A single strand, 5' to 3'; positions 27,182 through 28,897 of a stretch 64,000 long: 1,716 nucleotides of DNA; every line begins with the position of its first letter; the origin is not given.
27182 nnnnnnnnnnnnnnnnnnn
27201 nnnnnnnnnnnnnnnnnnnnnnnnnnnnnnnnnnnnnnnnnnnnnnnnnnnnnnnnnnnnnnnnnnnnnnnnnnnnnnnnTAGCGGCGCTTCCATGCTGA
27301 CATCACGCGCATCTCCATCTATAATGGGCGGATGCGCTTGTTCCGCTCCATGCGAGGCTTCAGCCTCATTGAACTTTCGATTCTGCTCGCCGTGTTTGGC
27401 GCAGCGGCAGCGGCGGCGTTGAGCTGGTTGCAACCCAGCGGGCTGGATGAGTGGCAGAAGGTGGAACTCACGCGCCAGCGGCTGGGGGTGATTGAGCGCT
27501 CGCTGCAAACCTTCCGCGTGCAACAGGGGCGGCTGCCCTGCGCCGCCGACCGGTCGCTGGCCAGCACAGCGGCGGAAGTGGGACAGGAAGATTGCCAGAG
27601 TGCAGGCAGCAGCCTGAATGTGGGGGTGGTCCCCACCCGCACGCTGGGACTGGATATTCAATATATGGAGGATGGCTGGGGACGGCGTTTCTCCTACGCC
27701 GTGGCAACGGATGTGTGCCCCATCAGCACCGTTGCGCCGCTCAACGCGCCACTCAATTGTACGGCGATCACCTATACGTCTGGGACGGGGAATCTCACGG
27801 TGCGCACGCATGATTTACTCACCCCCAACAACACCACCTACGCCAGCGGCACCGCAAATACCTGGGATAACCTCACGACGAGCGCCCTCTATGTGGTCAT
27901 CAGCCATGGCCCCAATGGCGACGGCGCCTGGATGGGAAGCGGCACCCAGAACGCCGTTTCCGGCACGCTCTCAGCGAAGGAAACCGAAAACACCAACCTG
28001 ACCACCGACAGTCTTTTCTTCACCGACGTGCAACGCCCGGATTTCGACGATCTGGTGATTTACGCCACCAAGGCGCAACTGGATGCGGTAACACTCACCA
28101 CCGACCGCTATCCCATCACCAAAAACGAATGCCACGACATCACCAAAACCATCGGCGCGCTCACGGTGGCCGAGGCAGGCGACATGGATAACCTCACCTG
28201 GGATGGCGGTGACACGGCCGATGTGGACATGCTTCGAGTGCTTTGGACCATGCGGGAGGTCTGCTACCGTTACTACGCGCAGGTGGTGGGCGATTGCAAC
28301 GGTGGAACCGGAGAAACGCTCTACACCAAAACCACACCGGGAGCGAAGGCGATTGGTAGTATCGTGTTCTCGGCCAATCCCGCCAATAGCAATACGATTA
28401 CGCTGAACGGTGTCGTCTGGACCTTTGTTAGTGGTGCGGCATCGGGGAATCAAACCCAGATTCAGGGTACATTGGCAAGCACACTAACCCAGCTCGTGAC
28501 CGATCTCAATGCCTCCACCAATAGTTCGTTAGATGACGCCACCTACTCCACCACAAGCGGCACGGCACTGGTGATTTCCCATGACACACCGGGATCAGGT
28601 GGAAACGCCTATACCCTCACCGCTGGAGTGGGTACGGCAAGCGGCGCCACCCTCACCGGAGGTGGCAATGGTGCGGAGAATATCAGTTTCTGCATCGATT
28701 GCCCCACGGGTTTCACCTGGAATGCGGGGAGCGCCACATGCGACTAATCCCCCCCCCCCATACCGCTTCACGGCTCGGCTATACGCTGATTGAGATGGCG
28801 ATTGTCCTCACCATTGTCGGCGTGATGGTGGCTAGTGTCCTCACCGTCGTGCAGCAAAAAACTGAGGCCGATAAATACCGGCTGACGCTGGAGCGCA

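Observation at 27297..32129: Operon of two large prepilin-type proteins plus a 738-aa unknown protein, with no pilus assembly genes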

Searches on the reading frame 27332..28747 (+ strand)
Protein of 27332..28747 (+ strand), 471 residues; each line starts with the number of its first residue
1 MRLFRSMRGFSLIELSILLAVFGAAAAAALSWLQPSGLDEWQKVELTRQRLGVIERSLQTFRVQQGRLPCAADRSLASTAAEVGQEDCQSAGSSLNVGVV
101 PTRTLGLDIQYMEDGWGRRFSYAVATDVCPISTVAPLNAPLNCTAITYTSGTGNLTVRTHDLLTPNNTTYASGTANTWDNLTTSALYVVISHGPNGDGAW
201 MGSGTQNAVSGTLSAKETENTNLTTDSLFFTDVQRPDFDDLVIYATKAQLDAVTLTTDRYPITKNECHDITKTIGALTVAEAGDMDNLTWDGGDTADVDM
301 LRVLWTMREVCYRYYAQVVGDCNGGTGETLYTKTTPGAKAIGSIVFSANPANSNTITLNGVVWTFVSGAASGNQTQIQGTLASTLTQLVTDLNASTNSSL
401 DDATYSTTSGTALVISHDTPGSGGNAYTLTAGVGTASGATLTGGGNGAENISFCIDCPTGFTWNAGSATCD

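Call 3: search_protein_families(library=pfam, proteins=[window:27332-28747:+], max_evalue=1)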
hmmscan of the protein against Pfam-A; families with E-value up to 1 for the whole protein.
window:27332-28747:+ (471 aa): 2 families
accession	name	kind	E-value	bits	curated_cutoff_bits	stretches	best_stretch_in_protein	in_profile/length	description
PF07963.17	N_methyl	-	0.017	15.1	21.2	1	6-30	3-27/27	Prokaryotic N-terminal methylation motif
PF18181.6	SLATT_1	-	0.039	14.4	26.3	1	10-60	47-97/122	SMODS and SLOG-associating 2TM effector domain 1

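Call 4: search_protein_families(library=ncbifam, proteins=[window:27332-28747:+], max_evalue=1)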
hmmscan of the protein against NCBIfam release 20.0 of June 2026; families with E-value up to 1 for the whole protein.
window:27332-28747:+ (471 aa): 4 families
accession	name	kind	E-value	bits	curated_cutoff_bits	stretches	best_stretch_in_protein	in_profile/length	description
TIGR01710.1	typeII_sec_gspG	equivalog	0.01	15.9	88.85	1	8-115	1-105/134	type II secretion system major pseudopilin GspG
TIGR02532.1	IV_pilin_GFxxxE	domain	0.012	15.4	16.3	1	8-30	2-24/24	prepilin-type N-terminal cleavage/methylation domain-containing protein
TIGR01708.2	typeII_sec_gspH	equivalog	0.067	13.2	80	1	8-50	2-42/169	type II secretion system minor pseudopilin GspH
TIGR01707.1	gspI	equivalog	0.13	12.7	44.35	1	9-34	1-26/101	type II secretion system minor pseudopilin GspI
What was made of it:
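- On T2SS major pseudopilin GspG (TIGR01710), the current 'PulG' annotation: The match covers the N-terminal helix region only (call 4).
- On Characterised minor pilins and pseudopilins (GspH/I/J, ComGC/D/E, PpdD-like, Myxococcus PilA): They cover only the first 30-65 residues or so (call 4).
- TIGR02532 is above its cut-off for O2 (call 4). O1 scores just below the cut-offs for N_methyl (PF07963) and TIGR02532 (calls 3, 4). The only named profiles with any signal beyond alpha1 are GspG and GspH (call 4).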

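Call 5: find_homologous_proteins(query=window:27332-28747:+)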
Query window:27332-28747:+ (471 aa): 125 proteins with E <= 0.001 among 8000 candidates; the best 120 are listed.
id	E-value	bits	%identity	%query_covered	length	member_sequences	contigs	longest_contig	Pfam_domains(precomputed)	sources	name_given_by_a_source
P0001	0.0e+0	1046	100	100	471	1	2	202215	-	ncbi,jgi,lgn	jgi:type II secretory pathway pseudopilin PulG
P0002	6.3e-74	268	45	66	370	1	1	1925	-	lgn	-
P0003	6.6e-71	258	44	67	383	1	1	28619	-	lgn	-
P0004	1.7e-67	247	42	65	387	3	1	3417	-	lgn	-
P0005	1.1e-55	208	36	76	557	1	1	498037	-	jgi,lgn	jgi:type II secretory pathway pseudopilin PulG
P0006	2.7e-51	193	38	66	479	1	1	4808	-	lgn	-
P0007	1.5e-49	188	37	65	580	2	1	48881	-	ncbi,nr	ncbi:hypothetical protein GC177_08865 [bacterium]|nr:hypothetical protein [bacterium]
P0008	2.9e-49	187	35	68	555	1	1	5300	-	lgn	-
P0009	2.4e-48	184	36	66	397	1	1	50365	-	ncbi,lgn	-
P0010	1.2e-44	171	66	23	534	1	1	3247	PF18906.6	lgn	-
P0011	5.7e-42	163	39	51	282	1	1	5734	-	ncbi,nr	ncbi:MAG: type II secretion system protein, partial [Alphaproteobacteria bacterium]|nr:type II secre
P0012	1.6e-36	145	53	18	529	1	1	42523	PF18906.6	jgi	jgi:hypothetical protein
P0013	2.4e-31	128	51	23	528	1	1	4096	PF18906.6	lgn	-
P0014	8.3e-31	126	54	23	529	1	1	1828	PF18906.6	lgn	-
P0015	2.6e-30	124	59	28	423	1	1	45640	PF18906.6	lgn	-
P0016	1.6e-29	122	44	20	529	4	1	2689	PF18906.6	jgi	jgi:hypothetical protein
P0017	3.8e-29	120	57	28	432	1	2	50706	PF18906.6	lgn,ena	-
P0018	5.1e-29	120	56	27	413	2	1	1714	PF18906.6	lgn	-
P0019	1.1e-28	119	60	24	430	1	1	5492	PF18906.6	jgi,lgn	jgi:hypothetical protein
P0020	1.3e-28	119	68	23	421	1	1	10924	PF18906.6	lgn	-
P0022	5.6e-27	113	57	28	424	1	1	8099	PF18906.6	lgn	-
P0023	1.9e-26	111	60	23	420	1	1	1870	PF18906.6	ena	-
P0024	2.1e-26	111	62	23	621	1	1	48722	PF11134.14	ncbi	-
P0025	3.9e-26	110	58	24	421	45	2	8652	PF18906.6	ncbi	-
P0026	6.7e-26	110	61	23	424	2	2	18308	PF18906.6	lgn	-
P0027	1.0e-25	109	53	27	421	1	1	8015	PF18906.6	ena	-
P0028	1.9e-25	108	63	23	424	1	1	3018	PF18906.6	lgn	-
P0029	2.0e-25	108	61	23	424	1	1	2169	PF18906.6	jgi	jgi:hypothetical protein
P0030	2.8e-25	108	56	25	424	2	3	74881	PF18906.6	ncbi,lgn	-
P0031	5.4e-25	107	60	23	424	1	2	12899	PF18906.6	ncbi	-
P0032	8.3e-25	106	60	23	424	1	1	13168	PF18906.6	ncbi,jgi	jgi:hypothetical protein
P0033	1.6e-24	105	52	28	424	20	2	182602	PF18906.6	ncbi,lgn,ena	-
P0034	1.8e-24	105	60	23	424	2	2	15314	PF18906.6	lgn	-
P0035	2.0e-24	105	55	24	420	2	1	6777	PF18906.6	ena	-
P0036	3.5e-24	104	55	27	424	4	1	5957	PF18906.6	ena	-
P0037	7.3e-24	103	57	23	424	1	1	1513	PF18906.6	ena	-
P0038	9.5e-24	103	56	25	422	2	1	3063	PF18906.6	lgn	-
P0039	9.5e-24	103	55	25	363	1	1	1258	PF18906.6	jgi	jgi:hypothetical protein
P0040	9.7e-24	102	52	25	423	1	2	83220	PF18906.6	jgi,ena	jgi:hypothetical protein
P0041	1.0e-23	102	50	27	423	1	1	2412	PF18906.6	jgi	jgi:hypothetical protein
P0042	1.2e-23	102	59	23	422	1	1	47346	PF18906.6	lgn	-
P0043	1.3e-23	102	56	25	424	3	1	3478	PF18906.6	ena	-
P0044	1.5e-23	102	55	27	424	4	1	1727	PF18906.6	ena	-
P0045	1.5e-23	102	57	23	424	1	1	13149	PF18906.6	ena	-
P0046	1.6e-23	102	57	23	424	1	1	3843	PF18906.6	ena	-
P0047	1.7e-23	102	57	23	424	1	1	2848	PF18906.6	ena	-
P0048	2.1e-23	101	50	30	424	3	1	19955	PF18906.6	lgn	-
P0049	2.2e-23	101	56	23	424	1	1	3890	PF18906.6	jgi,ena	-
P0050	2.5e-23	101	57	23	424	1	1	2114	PF18906.6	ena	-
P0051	3.3e-23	101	57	23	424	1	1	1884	PF18906.6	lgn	-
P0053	3.6e-23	101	53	28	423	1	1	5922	PF18906.6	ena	-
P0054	4.3e-23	100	51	27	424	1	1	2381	PF18906.6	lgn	-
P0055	4.3e-23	100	54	24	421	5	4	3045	PF18906.6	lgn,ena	-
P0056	4.6e-23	100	56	25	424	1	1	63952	PF18906.6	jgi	jgi:Phage tail tube protein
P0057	5.8e-23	100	52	25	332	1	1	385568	PF18906.6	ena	-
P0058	9.4e-23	99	58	24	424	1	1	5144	PF18906.6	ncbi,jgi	jgi:hypothetical protein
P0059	9.8e-23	99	51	25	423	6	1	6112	PF18906.6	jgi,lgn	jgi:hypothetical protein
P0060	1.2e-22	99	55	24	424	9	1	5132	PF18906.6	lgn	-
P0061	1.3e-22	99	58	24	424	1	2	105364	PF18906.6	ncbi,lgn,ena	-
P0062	1.3e-22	99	51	26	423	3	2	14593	PF18906.6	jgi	jgi:hypothetical protein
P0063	1.4e-22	99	58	24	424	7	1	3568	PF18906.6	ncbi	-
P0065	2.1e-22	98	51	26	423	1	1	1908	PF18906.6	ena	-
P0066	2.2e-22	98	55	25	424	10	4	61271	PF18906.6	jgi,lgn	jgi:hypothetical protein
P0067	2.3e-22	98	50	26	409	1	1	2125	PF18906.6,PF21082.3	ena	-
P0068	3.6e-22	97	57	24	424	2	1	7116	PF18906.6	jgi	-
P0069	3.7e-22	97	55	23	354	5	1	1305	PF18906.6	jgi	-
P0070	4.3e-22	97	51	26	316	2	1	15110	PF18906.6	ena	-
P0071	5.9e-22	97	59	22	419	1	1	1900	PF18906.6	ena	-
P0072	6.8e-22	96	58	23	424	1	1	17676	PF18906.6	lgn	-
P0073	7.4e-22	96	57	23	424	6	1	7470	PF18906.6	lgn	-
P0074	7.4e-22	96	57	23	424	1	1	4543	PF18906.6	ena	-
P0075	1.3e-21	95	58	23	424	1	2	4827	PF18906.6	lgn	-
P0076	1.6e-21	95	57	23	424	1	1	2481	PF18906.6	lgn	-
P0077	1.8e-21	95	50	25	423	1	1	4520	PF18906.6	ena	-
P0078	1.9e-21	95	57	23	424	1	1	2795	PF18906.6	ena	-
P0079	2.0e-21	95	56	23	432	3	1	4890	PF18906.6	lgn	-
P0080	2.6e-21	94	54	23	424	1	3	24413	PF18906.6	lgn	-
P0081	2.7e-21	94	50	26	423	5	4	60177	PF18906.6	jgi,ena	-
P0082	2.9e-21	94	56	23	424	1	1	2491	PF18906.6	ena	-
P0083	5.0e-21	94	57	23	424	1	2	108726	PF18906.6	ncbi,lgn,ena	-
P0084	6.7e-21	93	50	28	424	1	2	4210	PF18906.6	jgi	jgi:hypothetical protein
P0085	9.3e-21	93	53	24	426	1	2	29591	PF18906.6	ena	-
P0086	1.0e-20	93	57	23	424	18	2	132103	PF18906.6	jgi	jgi:hypothetical protein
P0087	1.0e-20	93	50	26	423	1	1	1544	PF18906.6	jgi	-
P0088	1.3e-20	92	49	25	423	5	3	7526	PF18906.6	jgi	jgi:hypothetical protein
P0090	2.1e-20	92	56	23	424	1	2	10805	PF18906.6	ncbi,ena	-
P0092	1.5e-19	89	54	24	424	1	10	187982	PF18906.6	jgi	jgi:hypothetical protein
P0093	4.6e-19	87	55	23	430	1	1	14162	PF18906.6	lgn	-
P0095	7.8e-19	86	47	28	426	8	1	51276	PF18906.6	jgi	-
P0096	8.7e-19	86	56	23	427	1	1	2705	PF18906.6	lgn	-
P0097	2.0e-18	85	49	27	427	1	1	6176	PF18906.6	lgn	-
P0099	3.5e-18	84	54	23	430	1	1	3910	PF18906.6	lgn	-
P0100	3.7e-18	84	51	24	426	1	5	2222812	PF18906.6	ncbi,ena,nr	ncbi:MAG: hypothetical protein KF815_03745 [Rhodospirillales bacterium]|nr:hypothetical protein [Rho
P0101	4.3e-18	84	49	25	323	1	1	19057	PF18906.6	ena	-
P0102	1.8e-17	82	48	27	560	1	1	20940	PF18906.6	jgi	jgi:hypothetical protein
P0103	2.8e-17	81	46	27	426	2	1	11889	PF18906.6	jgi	-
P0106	2.1e-15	75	44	27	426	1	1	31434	PF18906.6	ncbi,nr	ncbi:MAG: hypothetical protein IPK78_17560 [Rhodospirillales bacterium]|nr:hypothetical protein [Rho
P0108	5.5e-15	74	50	23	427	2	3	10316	PF18906.6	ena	-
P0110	1.0e-12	66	31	55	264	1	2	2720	PF07963.18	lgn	-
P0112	3.5e-12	64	30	55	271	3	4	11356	PF07963.18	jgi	jgi:prepilin-type N-terminal cleavage/methylation domain-containing protein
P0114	5.9e-11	60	30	54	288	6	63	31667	PF07963.18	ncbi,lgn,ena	-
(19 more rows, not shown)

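Call 9: list_cluster_members(proteins=[P0001, P0121, P0240])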
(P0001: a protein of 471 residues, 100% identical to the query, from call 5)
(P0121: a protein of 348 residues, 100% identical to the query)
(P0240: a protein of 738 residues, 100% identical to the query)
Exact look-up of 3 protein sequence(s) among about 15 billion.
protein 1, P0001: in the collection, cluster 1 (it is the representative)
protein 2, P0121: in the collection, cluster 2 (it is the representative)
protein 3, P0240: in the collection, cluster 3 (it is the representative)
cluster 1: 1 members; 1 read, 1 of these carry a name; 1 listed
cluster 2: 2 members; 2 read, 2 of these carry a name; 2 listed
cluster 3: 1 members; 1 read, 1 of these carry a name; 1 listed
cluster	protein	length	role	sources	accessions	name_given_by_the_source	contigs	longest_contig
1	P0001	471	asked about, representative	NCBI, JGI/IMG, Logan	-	type II secretory pathway pseudopilin PulG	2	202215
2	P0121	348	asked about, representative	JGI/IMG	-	type II secretory pathway pseudopilin PulG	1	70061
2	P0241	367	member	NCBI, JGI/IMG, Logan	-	prepilin-type N-terminal cleavage/methylation domain-containing protein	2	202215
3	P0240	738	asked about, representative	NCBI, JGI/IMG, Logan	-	hypothetical protein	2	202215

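Call 10: find_encoding_contigs(protein=P0001, flank=10000, max_places=3)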
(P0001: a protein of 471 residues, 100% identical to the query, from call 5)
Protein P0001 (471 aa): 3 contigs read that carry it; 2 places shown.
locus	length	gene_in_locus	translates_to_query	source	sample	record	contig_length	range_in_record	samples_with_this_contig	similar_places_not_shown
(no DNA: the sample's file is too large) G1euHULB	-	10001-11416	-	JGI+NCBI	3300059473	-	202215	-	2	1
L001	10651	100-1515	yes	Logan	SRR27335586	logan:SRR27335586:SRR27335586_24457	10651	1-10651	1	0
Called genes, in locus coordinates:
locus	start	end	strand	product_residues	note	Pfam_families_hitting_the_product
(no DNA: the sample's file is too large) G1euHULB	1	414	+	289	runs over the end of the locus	PF00348:polyprenyl_synt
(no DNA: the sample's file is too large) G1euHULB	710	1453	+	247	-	PF01479:S4 (weak), PF01728:FtsJ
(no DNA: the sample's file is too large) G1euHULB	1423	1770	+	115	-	-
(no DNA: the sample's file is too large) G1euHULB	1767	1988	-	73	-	-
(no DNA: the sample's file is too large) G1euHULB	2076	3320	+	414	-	PF02491:SHS2_FTSA, PF06723:MreB_Mbl, PF11104:PilM_2 (weak), PF14450:FtsA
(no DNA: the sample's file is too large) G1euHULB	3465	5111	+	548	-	PF00091:Tubulin, PF12327:FtsZ_C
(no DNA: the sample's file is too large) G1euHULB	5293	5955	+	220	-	PF04055:Radical_SAM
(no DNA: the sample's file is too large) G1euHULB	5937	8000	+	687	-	PF22745:Nlig-Ia, PF01653:DNA_ligase_aden, PF03120:OB_DNA_ligase, PF03119:DNA_ligase_ZBD, PF14520:HHH_5 (weak), PF12826:HHH_2, PF00533:BRCT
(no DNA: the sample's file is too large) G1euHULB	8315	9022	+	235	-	PF01027:Bax1-I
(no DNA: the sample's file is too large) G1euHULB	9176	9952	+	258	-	PF01061:ABC2_membrane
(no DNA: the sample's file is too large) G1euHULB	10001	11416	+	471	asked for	-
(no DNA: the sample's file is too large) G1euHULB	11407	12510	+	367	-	-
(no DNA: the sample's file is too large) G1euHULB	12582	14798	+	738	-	-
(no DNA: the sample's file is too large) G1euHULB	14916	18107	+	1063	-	PF00128:Alpha-amylase, PF16657:Malt_amylase_C (faint), PF08323:Glyco_transf_5, PF13439:Glyco_transf_4, PF13579:Glyco_trans_4_4, PF00534:Glycos_transf_1, PF13692:Glyco_trans_1_4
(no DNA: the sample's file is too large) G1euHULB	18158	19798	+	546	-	PF00128:Alpha-amylase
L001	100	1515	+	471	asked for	-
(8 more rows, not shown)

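Call 11: find_encoding_contigs(protein=P0003, flank=10000, max_places=3)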
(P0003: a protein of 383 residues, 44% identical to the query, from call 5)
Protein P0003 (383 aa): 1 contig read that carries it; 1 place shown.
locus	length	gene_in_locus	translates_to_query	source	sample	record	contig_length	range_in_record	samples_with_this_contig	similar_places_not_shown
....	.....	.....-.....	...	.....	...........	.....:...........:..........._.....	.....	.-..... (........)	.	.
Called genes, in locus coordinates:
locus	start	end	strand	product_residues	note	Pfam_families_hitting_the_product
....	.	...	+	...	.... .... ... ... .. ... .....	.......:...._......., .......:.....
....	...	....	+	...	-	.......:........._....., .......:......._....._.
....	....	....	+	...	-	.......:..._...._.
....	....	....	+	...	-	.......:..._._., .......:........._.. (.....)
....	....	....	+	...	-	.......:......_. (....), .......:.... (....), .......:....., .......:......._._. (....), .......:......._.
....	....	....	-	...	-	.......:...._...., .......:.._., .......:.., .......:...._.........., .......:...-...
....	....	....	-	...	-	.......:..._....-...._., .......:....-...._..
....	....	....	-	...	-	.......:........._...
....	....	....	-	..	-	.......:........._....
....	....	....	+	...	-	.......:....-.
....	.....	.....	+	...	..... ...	-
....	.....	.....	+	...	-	-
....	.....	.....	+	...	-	-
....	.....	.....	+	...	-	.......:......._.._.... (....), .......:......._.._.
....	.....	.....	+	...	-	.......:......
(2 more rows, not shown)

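Call 19: find_encoding_contigs(protein=P0005, flank=10000, max_places=2)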
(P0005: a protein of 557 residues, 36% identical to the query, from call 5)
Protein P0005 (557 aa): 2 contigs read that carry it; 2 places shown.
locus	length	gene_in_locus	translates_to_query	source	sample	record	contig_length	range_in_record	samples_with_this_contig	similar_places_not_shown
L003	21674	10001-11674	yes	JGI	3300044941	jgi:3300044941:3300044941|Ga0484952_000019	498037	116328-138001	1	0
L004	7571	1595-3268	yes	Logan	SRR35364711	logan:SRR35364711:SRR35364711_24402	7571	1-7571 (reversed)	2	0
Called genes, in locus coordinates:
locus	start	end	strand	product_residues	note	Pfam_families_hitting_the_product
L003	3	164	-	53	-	-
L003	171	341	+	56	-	-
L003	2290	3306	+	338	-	-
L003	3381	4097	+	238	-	-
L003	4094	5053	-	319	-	PF00268:Ribonuc_red_sm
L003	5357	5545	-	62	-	-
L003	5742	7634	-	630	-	PF00317:Ribonuc_red_lgN, PF02867:Ribonuc_red_lgC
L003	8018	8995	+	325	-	PF00795:CN_hydrolase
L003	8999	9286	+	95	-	-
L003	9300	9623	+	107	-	-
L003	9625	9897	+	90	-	-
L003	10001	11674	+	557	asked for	-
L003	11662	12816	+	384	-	-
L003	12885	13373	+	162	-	PF00011:HSP20, PF17886:ArsA_HSP20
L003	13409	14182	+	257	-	PF02630:SCO1-SenC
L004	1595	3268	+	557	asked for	-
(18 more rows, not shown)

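Call 20: find_encoding_contigs(protein=P0007, flank=10000, max_places=2)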
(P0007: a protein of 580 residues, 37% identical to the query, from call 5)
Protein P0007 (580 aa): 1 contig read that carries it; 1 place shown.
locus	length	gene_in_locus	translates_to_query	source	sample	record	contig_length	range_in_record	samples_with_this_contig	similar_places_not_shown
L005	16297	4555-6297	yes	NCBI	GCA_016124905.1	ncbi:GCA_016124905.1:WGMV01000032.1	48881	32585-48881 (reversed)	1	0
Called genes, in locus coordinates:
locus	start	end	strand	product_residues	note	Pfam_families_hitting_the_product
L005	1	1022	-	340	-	PF00317:Ribonuc_red_lgN, PF02867:Ribonuc_red_lgC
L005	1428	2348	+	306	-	PF00795:CN_hydrolase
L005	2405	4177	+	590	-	-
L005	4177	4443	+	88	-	-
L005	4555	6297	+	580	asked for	-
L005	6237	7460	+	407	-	-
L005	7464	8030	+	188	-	PF00011:HSP20, PF17886:ArsA_HSP20 (weak)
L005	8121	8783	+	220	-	PF02630:SCO1-SenC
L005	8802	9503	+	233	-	PF04314:LpqE-like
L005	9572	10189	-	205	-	-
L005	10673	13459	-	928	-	PF20464:MmeI_N, PF20465:MmeI_hel, PF20473:MmeI_Mtase, PF20466:MmeI_TRD, PF20467:MmeI_C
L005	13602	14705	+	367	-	-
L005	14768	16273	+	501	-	PF00614:PLDc (weak), PF13091:PLDc_2, PF00614:PLDc (weak)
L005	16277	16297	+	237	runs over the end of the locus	PF09335:VTT_dom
